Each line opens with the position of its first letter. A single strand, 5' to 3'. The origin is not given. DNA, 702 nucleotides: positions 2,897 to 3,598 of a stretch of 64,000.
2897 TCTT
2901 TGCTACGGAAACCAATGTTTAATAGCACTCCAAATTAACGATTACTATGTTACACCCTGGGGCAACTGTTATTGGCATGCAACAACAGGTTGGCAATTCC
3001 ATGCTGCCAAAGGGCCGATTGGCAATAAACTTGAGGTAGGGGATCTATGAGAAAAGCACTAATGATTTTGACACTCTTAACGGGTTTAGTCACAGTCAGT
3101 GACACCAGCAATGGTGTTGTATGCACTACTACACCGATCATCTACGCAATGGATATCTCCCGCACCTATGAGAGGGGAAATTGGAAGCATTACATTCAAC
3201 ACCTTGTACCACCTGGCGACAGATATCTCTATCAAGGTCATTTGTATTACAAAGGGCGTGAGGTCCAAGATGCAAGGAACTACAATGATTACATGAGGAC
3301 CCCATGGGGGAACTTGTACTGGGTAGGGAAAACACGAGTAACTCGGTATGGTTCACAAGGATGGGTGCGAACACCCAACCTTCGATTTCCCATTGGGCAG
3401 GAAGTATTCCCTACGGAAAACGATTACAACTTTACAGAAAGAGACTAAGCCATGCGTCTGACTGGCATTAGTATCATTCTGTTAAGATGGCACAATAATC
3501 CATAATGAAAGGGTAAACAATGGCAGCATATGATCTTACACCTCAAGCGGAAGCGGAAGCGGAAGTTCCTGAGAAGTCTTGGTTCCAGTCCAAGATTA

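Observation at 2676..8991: Cluster of secreted or membrane proteins in a phage early region: paralogous Cys-rich proteins, anchored protein, protease and thioredoxin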

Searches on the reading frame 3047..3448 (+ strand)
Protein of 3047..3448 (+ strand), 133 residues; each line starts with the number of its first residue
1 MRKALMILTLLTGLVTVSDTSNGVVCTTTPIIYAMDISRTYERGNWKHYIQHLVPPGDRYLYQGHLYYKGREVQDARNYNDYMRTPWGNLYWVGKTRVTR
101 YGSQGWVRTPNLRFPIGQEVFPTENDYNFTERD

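Call 5: search_protein_families(library=pfam, proteins=[window:3047-3448:+], max_evalue=0.1)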
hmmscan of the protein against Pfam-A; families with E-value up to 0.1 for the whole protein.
window:3047-3448:+ (133 aa): 0 families

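Call 6: search_protein_families(library=phrogs, proteins=[window:3047-3448:+], max_evalue=0.1)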
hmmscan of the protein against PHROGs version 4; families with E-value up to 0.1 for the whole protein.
window:3047-3448:+ (133 aa): 0 families

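Call 36: find_homologous_proteins(query=window:3047-3448:+, max_evalue=0.01)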
Query window:3047-3448:+ (133 aa): 4 proteins with E <= 0.01 among 5 candidates.
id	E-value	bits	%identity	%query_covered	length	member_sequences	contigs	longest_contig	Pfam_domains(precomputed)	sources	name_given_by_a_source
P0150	2.0e-88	311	100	100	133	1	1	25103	-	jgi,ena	-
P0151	1.6e-73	263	82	100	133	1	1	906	-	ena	-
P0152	8.2e-64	232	74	99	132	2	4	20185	-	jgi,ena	-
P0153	5.8e-61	222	69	100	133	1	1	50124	-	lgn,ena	-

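Call 44: search_protein_representatives(alignment_id=A3)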
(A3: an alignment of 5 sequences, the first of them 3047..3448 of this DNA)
Query: 5 sequences, 133 profile positions. Proteins with E-value up to 0.001 (for the whole library): 121; up to 1e-10: 21; up to 1e-30: 4. The best 121 are listed.
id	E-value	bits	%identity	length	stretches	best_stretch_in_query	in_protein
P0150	1.6e-73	261.1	-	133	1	1-133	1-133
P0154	1.6e-48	180.2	-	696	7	38-111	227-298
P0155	2.5e-48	179.6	-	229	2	30-130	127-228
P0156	1.7e-40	154.2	-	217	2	35-123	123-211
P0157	1.2e-27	112.7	-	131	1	26-120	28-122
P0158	9.1e-23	96.9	-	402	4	36-114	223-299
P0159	1.3e-21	93.2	-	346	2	11-114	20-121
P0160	5.8e-18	81.3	-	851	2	27-107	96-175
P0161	6.0e-15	71.6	-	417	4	36-107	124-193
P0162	1.4e-14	70.3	-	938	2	38-110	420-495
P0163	8.9e-14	67.8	-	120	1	15-124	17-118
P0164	1.9e-13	66.7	-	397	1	39-120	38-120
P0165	7.8e-13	64.7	-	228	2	23-123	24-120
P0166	8.5e-13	64.6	-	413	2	35-120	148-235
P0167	3.2e-12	62.7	-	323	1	5-121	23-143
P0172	3.0e-11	59.6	-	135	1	34-120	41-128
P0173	4.9e-11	58.9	-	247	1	15-122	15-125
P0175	3.1e-10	56.3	-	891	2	35-120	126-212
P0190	3.5e-09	52.9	-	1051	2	36-120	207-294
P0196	2.8e-08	50.0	-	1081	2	37-113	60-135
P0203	1.0e-07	48.2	-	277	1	12-111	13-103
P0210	3.5e-07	46.4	-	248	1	5-119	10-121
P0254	7.1e-05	39.0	-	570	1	30-118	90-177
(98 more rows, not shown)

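Call 45: search_protein_families(library=pfam, proteins=[P0154, P0155, P0158, P0159, P0160, P0162, P0164, P0175, P0190, P0196], max_evalue=0.01)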
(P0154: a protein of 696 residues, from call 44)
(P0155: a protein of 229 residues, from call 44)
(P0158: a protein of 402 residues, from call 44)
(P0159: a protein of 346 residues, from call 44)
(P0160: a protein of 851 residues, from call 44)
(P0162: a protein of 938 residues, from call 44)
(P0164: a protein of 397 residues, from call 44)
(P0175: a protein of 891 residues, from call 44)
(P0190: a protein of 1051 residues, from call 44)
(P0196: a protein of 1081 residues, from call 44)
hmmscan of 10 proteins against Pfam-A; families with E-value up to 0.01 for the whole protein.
P0154 (696 aa): 0 families

P0155 (229 aa): 0 families

P0158 (402 aa): 1 family
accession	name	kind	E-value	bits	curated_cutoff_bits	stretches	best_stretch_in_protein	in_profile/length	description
PF24155.1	DUF7406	-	0.00046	20.5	28.4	0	116-141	26-50/52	Domain of unknown function (DUF7406)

P0159 (346 aa): 1 family
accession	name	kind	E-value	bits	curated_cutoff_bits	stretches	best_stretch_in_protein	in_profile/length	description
PF09394.16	Inhibitor_I42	-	3.1e-19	69.5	27.2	1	240-327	2-91/91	Chagasin family peptidase inhibitor I42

P0160 (851 aa): 0 families

P0162 (938 aa): 2 families
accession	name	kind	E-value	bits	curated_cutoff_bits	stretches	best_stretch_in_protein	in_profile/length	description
PF09394.16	Inhibitor_I42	-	3.4e-54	181.5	27.2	3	636-734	4-90/91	Chagasin family peptidase inhibitor I42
PF07523.18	Big_3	-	0.0057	17.3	21.2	0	68-100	39-68/68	Bacterial Ig-like domain (group 3)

P0164 (397 aa): 1 family
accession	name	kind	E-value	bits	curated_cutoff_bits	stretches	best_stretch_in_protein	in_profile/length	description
PF09394.16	Inhibitor_I42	-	2.1e-18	66.8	27.2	1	157-245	4-89/91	Chagasin family peptidase inhibitor I42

P0175 (891 aa): 0 families

P0190 (1051 aa): 3 families
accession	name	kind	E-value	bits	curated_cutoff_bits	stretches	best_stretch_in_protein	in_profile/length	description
PF09394.16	Inhibitor_I42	-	6.2e-32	110.2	27.2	2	795-885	2-91/91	Chagasin family peptidase inhibitor I42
PF20033.5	DUF6438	-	6.3e-05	23.6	30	1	327-422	21-114/116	Domain of unknown function (DUF6438)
PF20242.3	Emfourin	-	0.00034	21.4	27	0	959-1013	11-66/91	Emfourin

P0196 (1081 aa): 1 family
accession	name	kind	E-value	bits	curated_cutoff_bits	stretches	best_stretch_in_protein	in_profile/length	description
PF03245.18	Phage_lysis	-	0.0038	17.9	25.4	0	541-583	4-46/126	Bacteriophage Rz lysis protein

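Call 50: search_protein_families(library=pfam, alignment_id=A4, max_evalue=0.001)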
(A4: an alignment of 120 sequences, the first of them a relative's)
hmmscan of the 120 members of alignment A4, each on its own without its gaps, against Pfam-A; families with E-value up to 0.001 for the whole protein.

A. member 1, P0154 (696 aa): 0 families

B. families by the number of members that match (of 120 scanned): 58 families (the first 25 are shown)
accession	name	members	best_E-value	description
PF09394.16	Inhibitor_I42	35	3.4e-54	Chagasin family peptidase inhibitor I42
PF10235.14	Cript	3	8.9e-07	Microtubule-associated protein CRIPT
PF13646.12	HEAT_2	2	1e-34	HEAT repeats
PF02985.28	HEAT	2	3.2e-32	HEAT repeat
PF13513.12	HEAT_EZ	2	6.1e-28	HEAT-like repeat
PF02472.21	ExbD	2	4e-08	Biopolymer transport protein ExbD/TolR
PF13620.12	CarboxypepD_reg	2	0.00021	Carboxypeptidase regulatory-like domain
PF04560.25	RNA_pol_Rpb2_7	1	1.2e-29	RNA polymerase Rpb2, domain 7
PF25174.1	Beta-prop_THOC3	1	3.5e-27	THOC3 beta-propeller domain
PF25173.1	Beta-prop_WDR3_1st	1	8e-23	WDR3 first beta-propeller domain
PF00562.33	RNA_pol_Rpb2_6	1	3.5e-22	RNA polymerase Rpb2, domain 6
PF24814.1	WD40_Prp19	1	2.1e-21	Prp19 WD40 domain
PF23414.1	Beta-prop_EML_2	1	6.3e-21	Echinoderm microtubule-associated protein second beta-propeller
PF00400.38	WD40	1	4.3e-20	WD domain, G-beta repeat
PF03130.22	HEAT_PBS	1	6.2e-19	PBS lyase HEAT-like repeat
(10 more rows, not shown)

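Call 51: search_protein_families(library=ncbifam, proteins=[window:3047-3448:+, P0154], max_evalue=0.1)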
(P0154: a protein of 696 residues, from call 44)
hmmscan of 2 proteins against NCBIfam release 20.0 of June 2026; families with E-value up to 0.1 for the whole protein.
window:3047-3448:+ (133 aa): 0 families

P0154 (696 aa): 0 families

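Call 55: find_encoding_contigs(protein=P0159, flank=6000, max_places=2)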
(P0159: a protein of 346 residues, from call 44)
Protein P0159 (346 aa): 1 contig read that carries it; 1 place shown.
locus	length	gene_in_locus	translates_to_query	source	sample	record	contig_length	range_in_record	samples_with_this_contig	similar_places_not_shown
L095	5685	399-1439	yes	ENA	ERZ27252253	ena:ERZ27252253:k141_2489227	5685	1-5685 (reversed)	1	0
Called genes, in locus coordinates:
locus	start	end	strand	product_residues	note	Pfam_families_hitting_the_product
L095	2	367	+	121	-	?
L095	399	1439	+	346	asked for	PF09394:Inhibitor_I42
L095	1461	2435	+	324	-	PF04463:2-thiour_desulf, PF08349:DUF1722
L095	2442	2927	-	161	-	PF03073:TspO_MBR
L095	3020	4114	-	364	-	-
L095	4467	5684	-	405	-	?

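Call 56: find_encoding_contigs(protein=P0155, flank=8000, max_places=2)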
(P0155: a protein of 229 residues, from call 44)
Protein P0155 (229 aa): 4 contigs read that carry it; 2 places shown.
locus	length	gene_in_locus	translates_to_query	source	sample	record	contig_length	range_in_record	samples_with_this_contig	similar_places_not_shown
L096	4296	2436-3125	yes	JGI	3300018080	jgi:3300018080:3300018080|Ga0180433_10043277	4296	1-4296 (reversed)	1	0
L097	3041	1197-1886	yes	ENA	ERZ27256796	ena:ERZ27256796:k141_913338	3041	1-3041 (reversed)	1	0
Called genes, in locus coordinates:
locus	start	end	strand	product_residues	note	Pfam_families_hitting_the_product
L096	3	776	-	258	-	?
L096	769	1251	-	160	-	-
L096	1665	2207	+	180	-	-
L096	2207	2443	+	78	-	-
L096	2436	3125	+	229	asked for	-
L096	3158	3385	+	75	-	-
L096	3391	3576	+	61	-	-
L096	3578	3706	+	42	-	-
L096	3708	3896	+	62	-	-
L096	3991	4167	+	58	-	-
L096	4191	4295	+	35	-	?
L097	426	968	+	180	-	-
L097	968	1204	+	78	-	-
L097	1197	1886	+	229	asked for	-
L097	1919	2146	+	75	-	-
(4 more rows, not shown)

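Call 60: search_protein_families(library=padloc, proteins=[window:3047-3448:+], max_evalue=0.01)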
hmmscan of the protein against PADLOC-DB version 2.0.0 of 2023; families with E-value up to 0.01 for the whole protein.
window:3047-3448:+ (133 aa): 0 families

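Call 66: list_cluster_members(proteins=[P0154, P0159, P0162, P0164, P0166, P0173, P0190, P0203, P0210, P0254])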
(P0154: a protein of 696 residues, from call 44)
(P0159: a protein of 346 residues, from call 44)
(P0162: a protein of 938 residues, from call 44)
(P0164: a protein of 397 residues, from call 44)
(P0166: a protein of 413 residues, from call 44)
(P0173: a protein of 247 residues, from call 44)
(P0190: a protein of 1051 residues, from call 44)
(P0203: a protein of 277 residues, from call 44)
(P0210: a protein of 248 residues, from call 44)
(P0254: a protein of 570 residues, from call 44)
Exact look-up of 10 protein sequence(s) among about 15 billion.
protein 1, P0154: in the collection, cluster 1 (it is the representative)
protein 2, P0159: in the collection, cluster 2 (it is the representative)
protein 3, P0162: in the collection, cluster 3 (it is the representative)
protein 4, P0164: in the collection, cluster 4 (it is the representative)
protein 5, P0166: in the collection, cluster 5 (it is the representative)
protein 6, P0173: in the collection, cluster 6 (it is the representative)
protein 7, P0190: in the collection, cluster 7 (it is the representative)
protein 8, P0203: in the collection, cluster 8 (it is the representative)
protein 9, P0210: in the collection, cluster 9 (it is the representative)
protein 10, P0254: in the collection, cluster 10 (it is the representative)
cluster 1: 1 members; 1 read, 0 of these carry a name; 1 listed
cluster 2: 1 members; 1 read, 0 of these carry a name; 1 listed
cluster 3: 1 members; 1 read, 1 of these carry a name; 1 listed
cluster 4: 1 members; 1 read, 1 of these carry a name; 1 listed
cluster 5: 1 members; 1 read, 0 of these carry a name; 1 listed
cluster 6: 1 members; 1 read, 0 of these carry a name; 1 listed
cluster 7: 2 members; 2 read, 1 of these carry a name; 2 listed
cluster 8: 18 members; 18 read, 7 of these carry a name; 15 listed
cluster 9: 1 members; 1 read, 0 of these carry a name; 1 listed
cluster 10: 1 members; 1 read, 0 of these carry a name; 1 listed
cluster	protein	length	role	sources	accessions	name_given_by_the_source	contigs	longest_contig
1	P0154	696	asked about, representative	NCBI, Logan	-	-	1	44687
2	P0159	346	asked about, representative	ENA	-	-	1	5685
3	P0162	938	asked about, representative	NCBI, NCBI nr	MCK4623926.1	MAG: protease inhibitor I42 family protein, partial [Phycisphaerae bacterium] | protease inhibitor I42 family protein [Phycisphaerae bacterium]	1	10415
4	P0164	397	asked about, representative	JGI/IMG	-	predicted secreted protein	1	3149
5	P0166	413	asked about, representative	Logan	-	-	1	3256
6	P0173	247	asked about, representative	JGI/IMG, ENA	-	-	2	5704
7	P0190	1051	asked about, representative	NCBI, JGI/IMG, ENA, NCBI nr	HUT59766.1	MAG TPA: protease inhibitor I42 family protein [Phycisphaerae bacterium] | protease inhibitor I42 family protein [Phycisphaerae bacterium]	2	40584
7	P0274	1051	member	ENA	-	-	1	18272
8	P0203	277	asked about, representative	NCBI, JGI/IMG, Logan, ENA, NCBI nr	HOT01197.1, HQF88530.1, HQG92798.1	MAG TPA: protease inhibitor I42 family protein [Acidobacteriota bacterium] | protease inhibitor I42 family protein [Acidobacteriota bacterium]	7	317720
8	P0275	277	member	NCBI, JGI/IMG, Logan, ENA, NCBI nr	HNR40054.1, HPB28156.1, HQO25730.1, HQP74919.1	MAG TPA: protease inhibitor I42 family protein [Acidobacteriota bacterium] | protease inhibitor I42 family protein [Acidobacteriota bacterium]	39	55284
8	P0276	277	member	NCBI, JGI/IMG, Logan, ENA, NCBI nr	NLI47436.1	MAG: protease inhibitor I42 family protein [Acidobacteria bacterium] | protease inhibitor I42 family protein [Acidobacteriota bacterium]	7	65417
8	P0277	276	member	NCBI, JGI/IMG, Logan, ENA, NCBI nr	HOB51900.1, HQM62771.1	MAG TPA: protease inhibitor I42 family protein [Acidobacteriota bacterium] | protease inhibitor I42 family protein [Acidobacteriota bacterium]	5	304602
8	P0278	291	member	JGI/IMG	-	inhibitor of cysteine peptidase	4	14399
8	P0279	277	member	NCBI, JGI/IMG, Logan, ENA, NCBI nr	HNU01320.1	MAG TPA: protease inhibitor I42 family protein [Acidobacteriota bacterium] | protease inhibitor I42 family protein [Acidobacteriota bacterium]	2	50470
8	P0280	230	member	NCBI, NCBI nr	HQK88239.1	MAG TPA: protease inhibitor I42 family protein, partial [Acidobacteriota bacterium] | protease inhibitor I42 family protein [Acidobacteriota bacterium]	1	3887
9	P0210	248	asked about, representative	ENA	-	-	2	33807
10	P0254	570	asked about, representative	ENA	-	-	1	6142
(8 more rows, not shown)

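Call 67: find_encoding_contigs(protein=P0203, flank=6000, max_places=2)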
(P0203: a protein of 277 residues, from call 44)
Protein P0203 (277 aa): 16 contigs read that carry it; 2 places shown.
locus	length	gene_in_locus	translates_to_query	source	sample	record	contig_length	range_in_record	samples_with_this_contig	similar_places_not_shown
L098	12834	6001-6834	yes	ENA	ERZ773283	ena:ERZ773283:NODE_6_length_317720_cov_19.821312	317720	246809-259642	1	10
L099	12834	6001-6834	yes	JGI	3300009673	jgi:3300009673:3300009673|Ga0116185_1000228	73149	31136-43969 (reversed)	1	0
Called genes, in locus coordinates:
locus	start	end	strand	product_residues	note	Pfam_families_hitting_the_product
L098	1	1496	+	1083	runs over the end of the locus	PF00873:ACR_tran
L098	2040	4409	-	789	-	PF02743:dCache_1, PF22673:MCP-like_PDC_1, PF00672:HAMP (weak), PF07228:SpoIIE, PF13581:HATPase_c_2, PF02518:HATPase_c (faint)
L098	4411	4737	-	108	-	PF01740:STAS, PF13466:STAS_2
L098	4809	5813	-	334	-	PF04015:DUF362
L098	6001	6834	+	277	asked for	PF09394:Inhibitor_I42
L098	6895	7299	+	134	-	PF09945:DUF2177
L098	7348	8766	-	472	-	PF02310:B12-binding, PF04055:Radical_SAM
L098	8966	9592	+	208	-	PF09335:VTT_dom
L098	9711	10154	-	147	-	-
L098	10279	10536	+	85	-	-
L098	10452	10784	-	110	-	PF07411:DUF1508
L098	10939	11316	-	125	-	PF01476:LysM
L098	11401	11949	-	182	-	PF06078:DUF937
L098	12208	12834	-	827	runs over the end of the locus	PF13620:CarboxypepD_reg, PF00593:TonB_dep_Rec_b-barrel (weak), PF25183:OMP_b-brl_4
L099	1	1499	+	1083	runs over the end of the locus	PF00873:ACR_tran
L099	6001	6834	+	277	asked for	PF09394:Inhibitor_I42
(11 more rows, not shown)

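Call 68: find_encoding_contigs(protein=P0190, flank=6000, max_places=1)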
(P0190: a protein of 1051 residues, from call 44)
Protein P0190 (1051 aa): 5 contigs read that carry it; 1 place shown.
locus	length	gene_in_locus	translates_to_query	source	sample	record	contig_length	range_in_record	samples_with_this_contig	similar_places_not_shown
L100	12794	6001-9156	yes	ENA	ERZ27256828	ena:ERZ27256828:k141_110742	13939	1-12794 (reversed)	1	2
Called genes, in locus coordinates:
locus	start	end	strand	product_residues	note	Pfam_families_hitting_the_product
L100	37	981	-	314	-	PF00144:Beta-lactamase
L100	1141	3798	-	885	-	PF02861:Clp_N, PF23569:NBD_SMAX1 (weak), PF00004:AAA, PF17871:AAA_lid_9, PF00004:AAA, PF07724:AAA_2, PF07728:AAA_5, PF10431:ClpB_D2-small, +10 more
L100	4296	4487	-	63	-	-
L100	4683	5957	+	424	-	-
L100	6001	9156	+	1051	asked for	PF09394:Inhibitor_I42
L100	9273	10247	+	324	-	-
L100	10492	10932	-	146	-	PF14196:ATC_hydrolase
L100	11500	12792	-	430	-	PF13320:GH123_cat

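Call 75: find_encoding_contigs(protein=P0157, flank=8000, max_places=2)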
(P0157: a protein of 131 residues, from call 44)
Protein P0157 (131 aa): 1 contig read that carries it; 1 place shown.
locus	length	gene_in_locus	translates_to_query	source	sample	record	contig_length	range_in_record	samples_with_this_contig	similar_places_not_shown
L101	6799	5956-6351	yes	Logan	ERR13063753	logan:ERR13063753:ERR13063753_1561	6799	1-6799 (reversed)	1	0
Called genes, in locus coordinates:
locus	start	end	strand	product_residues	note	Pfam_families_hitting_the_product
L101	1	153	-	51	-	?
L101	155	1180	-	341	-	PF00478:IMPDH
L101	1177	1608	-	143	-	-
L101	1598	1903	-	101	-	-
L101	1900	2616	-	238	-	-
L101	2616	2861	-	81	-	-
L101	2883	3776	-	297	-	PF04055:Radical_SAM, PF13186:SPASM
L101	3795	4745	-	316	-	PF00106:adh_short (faint), PF01073:3Beta_HSD, PF01370:Epimerase, PF02719:Polysacc_synt_2 (weak), PF04321:RmlD_sub_bind (weak), PF07993:NAD_binding_4 (faint), PF16363:GDP_Man_Dehyd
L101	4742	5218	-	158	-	-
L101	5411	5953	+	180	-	-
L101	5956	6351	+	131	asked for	-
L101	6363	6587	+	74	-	-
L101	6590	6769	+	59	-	-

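Call 76: find_encoding_contigs(protein=P0172, flank=8000, max_places=2)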
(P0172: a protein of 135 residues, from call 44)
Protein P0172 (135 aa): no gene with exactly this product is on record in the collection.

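Call 77: search_solved_structures(query=A3, max_evalue=10)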
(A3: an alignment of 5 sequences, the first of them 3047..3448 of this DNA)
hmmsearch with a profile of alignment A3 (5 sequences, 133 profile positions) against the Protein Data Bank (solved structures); distinct sequences matched with E-value up to 10: 3.
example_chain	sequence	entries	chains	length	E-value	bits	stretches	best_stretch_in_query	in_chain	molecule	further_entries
8pf0_A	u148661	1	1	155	0.49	13.5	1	63-125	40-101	Affilin variant Af1 (77405)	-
3ziz_A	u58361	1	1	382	0.69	13.1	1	30-96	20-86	GH5 ENDO-BETA-1,4-MANNANASE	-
2l7q_A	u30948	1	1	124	0.72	13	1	52-91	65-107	Conserved protein found in conjugate transposon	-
